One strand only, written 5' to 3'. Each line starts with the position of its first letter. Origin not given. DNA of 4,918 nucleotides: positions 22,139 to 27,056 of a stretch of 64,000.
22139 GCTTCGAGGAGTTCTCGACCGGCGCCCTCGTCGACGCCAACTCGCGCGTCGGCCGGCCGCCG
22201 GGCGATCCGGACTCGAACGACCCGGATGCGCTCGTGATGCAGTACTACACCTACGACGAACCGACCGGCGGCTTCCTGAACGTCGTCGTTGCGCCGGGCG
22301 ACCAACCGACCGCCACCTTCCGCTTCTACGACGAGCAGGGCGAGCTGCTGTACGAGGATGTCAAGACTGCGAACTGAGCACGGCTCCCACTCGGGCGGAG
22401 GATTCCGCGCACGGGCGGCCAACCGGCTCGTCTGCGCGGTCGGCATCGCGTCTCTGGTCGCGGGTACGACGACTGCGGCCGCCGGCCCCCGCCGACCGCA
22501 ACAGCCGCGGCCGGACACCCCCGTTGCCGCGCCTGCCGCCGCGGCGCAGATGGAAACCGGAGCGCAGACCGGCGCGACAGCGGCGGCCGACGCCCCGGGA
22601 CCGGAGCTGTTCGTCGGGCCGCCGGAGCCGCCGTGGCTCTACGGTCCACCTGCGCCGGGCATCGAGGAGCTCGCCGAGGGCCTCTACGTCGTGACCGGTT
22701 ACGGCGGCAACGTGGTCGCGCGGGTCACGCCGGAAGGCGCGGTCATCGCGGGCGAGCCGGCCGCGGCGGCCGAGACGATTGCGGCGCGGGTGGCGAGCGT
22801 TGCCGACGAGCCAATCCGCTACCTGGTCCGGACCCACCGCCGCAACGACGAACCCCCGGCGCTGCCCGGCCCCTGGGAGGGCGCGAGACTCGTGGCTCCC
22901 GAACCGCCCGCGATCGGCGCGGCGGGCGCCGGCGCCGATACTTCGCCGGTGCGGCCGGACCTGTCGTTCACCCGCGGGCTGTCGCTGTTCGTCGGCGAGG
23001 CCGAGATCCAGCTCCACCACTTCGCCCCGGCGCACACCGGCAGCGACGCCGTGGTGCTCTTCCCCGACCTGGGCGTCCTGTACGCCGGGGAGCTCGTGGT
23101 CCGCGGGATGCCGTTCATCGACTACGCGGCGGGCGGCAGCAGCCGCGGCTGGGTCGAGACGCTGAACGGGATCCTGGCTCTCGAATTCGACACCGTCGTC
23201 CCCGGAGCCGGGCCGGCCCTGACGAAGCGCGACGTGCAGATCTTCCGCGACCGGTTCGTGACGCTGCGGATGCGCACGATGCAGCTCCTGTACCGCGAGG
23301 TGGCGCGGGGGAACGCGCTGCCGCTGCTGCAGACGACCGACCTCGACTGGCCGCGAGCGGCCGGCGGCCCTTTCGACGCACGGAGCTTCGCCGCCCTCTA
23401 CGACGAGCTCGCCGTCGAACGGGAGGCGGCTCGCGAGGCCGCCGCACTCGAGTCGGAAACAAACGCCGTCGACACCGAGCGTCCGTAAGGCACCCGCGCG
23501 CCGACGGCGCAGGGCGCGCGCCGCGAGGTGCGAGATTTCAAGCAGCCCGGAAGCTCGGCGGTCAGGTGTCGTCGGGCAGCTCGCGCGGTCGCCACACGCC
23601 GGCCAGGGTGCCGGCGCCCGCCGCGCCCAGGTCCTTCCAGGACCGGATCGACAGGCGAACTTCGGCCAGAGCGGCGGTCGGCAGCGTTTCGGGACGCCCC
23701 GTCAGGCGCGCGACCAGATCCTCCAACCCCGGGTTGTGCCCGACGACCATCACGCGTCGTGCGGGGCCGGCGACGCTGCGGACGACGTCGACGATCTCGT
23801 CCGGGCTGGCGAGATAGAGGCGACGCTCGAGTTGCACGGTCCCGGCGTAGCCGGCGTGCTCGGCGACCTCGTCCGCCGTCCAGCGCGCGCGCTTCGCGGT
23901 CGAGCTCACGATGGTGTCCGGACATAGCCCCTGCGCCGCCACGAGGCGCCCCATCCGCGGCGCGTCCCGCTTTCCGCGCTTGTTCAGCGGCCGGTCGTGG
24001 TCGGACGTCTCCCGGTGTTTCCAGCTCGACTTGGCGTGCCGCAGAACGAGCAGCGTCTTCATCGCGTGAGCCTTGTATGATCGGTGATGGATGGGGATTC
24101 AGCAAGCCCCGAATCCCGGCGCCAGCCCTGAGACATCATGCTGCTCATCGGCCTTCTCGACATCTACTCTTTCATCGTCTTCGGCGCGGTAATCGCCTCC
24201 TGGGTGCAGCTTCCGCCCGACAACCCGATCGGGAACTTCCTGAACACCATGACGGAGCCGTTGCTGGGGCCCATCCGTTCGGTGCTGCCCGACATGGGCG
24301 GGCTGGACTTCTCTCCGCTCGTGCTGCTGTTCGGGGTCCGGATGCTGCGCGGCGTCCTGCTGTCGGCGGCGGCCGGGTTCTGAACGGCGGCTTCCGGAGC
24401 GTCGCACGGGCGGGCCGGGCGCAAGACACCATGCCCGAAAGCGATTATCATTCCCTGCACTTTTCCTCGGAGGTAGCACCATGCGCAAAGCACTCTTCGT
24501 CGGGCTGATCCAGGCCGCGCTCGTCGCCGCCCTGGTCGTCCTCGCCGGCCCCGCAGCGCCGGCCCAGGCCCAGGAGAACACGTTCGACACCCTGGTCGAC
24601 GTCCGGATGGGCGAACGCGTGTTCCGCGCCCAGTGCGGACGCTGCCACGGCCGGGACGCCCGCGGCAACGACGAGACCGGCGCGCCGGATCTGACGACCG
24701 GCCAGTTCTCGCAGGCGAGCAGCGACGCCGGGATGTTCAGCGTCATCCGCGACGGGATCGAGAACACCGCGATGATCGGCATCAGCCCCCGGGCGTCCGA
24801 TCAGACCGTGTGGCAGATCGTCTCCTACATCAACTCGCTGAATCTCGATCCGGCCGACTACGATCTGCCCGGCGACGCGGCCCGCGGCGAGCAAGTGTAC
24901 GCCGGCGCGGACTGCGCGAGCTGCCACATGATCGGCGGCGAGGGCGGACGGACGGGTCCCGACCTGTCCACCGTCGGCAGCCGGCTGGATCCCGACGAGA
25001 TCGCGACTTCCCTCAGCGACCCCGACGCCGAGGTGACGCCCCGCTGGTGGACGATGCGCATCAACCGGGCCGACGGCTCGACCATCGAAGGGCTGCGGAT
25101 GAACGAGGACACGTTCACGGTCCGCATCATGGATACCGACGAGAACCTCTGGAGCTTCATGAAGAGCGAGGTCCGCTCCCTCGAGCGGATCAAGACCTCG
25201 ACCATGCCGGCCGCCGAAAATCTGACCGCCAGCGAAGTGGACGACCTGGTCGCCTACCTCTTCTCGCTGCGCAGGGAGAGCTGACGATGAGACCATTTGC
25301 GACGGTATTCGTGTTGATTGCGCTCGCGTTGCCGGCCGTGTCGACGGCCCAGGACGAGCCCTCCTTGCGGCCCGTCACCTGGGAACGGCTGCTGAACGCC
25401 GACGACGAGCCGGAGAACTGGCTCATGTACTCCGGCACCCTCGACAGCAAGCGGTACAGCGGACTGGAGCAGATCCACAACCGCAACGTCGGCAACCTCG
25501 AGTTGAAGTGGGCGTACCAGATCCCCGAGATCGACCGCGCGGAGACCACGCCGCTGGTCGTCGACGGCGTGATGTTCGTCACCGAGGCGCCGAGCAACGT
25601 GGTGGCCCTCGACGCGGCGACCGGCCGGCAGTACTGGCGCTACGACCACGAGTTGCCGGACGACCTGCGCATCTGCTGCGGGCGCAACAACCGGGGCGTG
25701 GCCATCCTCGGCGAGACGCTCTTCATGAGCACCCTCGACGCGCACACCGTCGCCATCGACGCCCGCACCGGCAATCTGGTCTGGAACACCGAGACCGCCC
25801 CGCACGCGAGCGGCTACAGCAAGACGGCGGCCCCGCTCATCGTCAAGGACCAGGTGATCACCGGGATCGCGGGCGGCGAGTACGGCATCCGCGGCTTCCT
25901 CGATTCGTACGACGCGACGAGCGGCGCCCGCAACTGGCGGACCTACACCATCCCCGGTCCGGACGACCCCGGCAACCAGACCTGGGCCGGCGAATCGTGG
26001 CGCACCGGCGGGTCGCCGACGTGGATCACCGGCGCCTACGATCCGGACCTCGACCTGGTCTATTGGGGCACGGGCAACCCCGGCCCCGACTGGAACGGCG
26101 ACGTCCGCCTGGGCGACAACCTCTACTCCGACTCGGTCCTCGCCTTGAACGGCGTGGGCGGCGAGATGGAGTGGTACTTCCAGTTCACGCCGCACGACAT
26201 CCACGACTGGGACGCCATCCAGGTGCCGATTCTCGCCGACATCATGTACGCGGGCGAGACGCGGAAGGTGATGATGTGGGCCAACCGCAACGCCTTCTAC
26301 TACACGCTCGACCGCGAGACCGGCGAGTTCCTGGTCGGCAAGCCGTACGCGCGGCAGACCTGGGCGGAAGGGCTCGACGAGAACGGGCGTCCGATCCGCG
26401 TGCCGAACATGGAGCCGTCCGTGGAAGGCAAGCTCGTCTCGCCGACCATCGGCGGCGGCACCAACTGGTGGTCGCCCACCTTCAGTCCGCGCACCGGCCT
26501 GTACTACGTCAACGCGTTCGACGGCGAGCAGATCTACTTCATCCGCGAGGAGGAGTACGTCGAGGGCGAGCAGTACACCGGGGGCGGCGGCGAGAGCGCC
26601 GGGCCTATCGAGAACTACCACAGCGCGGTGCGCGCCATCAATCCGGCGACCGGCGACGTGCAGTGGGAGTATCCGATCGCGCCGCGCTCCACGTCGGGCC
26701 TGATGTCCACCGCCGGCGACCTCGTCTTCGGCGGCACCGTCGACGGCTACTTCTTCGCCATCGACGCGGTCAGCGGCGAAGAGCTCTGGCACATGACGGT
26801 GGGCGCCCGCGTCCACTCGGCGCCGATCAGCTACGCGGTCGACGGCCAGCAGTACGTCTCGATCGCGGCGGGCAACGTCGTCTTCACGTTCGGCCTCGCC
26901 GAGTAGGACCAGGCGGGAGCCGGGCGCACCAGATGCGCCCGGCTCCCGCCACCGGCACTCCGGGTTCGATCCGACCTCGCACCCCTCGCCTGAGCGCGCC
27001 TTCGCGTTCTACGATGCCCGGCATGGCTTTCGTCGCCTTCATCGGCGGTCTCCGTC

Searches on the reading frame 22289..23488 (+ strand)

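Call 39: search_protein_families(library=pfam, proteins=[window:22289-23488:+], max_evalue=0.001)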
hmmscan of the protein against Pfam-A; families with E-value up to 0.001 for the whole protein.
window:22289-23488:+ (399 aa): 1 family
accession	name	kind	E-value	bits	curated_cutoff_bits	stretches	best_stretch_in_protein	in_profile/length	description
PF00753.33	Lactamase_B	-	0.00011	22.6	22.7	1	206-306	96-195/196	Metallo-beta-lactamase superfamily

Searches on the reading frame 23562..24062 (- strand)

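Call 39: search_protein_families(library=pfam, proteins=[window:23562-24062:-], max_evalue=0.001)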
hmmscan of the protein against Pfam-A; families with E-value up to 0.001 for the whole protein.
window:23562-24062:- (166 aa): 1 family
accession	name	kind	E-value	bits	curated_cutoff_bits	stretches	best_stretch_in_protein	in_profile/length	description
PF00300.27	His_Phos_1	-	4.8e-11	43.1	21.7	1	4-82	1-77/194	Histidine phosphatase superfamily (branch 1)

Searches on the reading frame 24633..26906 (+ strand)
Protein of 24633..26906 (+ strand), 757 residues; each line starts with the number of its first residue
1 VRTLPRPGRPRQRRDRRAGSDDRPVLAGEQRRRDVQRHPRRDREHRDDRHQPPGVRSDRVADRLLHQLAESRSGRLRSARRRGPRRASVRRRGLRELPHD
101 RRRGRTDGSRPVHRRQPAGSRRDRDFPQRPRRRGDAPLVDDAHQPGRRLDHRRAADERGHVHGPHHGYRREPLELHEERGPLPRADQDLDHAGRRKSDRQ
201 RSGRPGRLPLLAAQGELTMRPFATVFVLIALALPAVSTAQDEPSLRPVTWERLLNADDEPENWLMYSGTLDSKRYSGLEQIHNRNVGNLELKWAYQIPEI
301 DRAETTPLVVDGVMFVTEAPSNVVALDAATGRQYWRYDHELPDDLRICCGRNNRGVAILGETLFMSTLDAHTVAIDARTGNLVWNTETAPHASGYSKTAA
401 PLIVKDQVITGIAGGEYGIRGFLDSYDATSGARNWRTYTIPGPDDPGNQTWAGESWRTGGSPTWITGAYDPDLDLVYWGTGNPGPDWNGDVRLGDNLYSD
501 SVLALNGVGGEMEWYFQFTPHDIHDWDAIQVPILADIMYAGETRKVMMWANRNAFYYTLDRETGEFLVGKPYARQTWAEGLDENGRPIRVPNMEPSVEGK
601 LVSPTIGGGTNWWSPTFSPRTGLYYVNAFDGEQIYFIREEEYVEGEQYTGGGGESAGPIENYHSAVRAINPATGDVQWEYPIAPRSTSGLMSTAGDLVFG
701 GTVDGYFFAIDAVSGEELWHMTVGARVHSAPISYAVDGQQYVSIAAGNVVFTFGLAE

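Call 39: search_protein_families(library=pfam, proteins=[window:24633-26906:+], max_evalue=0.001)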
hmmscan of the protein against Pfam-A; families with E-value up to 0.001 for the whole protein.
window:24633-26906:+ (757 aa): 3 families
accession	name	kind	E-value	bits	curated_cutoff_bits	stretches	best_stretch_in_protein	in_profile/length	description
PF01011.28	PQQ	-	1.7e-82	278.4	26.7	2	263-567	1-335/595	Glucose/ethanol/alcohol dehydrogenase, beta-propeller domain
PF13360.13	PQQ_2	-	2e-26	93.5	27.6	2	302-441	64-198/233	Outer membrane protein assembly factor BamB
PF13570.13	Beta-prop_ACSF4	-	7.2e-12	45.8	133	1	666-738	31-104/329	Beta-alanine-activating enzyme, beta-propeller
